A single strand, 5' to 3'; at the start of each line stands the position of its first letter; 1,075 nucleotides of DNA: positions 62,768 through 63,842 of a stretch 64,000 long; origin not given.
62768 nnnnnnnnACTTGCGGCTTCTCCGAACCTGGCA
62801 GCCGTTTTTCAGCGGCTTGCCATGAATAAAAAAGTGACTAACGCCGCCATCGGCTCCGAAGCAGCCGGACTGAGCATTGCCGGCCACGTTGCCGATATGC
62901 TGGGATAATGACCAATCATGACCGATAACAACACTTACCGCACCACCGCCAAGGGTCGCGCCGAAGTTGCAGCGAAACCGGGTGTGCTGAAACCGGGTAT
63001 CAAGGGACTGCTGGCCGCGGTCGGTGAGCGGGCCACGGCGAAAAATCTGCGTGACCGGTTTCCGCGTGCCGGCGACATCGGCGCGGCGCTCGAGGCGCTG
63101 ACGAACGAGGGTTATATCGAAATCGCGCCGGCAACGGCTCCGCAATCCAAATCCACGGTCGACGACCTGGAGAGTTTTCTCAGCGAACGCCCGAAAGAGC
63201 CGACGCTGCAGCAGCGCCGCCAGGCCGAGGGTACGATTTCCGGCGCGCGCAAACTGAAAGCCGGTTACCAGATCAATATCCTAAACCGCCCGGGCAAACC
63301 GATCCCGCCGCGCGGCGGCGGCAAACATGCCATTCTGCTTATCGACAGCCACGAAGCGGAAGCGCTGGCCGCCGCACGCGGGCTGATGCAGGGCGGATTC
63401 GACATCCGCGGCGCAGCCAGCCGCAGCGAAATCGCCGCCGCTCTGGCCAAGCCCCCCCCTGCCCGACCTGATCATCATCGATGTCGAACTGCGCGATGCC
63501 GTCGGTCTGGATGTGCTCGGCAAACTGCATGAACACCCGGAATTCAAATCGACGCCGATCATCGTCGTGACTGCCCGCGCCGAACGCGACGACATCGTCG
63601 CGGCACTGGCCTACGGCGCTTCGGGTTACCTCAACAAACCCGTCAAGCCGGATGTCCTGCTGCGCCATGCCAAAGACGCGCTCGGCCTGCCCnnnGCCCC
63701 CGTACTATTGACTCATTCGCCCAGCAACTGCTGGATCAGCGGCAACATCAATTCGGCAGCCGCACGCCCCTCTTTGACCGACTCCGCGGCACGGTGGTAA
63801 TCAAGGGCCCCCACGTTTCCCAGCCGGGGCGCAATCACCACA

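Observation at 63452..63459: C8 homopolymer frameshift splits a response-regulator gene: candidate phase-variable switch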

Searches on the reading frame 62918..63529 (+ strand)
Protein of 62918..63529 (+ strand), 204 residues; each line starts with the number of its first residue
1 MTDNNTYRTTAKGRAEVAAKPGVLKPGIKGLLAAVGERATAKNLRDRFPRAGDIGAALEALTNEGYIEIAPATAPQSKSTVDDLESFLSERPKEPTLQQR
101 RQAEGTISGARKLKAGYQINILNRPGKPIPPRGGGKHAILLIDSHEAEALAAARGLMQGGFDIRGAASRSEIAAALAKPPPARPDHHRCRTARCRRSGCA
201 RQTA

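Call 13: find_encoding_contigs(protein=window:62918-63529:+, flank=3000, max_places=10)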
Protein window:62918-63529:+ (204 aa): 5 contigs read that carry it; 3 places shown.
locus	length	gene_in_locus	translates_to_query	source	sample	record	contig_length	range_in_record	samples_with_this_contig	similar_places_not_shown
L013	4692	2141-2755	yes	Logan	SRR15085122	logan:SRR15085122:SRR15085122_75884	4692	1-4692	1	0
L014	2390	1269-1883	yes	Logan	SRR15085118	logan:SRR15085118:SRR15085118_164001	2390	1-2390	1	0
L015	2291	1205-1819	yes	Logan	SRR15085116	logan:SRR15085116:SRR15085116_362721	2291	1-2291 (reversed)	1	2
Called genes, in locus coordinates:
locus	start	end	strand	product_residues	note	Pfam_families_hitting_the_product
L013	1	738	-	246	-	?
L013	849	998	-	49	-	PF02580:Tyr_Deacylase (weak)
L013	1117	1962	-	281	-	PF11227:DUF3025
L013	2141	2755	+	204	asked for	-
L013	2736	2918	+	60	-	PF00072:Response_reg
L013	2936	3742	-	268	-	PF01734:Patatin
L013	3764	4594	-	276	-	PF02129:Peptidase_S15 (weak), PF12146:Hydrolase_4, PF00561:Abhydrolase_1, PF12697:Abhydrolase_6, PF00326:Peptidase_S9, PF07859:Abhydrolase_3 (weak)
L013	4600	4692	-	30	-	?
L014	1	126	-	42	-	?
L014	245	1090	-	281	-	PF11227:DUF3025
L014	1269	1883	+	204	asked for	-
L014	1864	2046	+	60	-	PF00072:Response_reg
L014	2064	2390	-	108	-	?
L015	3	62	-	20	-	?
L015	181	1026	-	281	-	PF11227:DUF3025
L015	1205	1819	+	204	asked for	-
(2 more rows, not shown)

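Call 24: search_protein_families(library=pfam, proteins=[window:62918-63529:+], max_evalue=0.1)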
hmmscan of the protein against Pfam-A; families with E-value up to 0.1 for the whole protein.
window:62918-63529:+ (204 aa): 0 families

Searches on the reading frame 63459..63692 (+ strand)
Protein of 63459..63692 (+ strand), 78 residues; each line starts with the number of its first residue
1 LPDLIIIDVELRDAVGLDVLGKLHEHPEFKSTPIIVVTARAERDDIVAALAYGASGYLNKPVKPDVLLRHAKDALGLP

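Call 24: search_protein_families(library=pfam, proteins=[window:63459-63692:+], max_evalue=0.1)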
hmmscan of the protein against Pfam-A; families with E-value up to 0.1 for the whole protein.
window:63459-63692:+ (78 aa): 1 family
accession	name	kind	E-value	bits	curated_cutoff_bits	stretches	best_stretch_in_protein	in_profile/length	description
PF00072.30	Response_reg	-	3.5e-16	59.8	30.2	1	2-70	43-109/111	Response regulator receiver domain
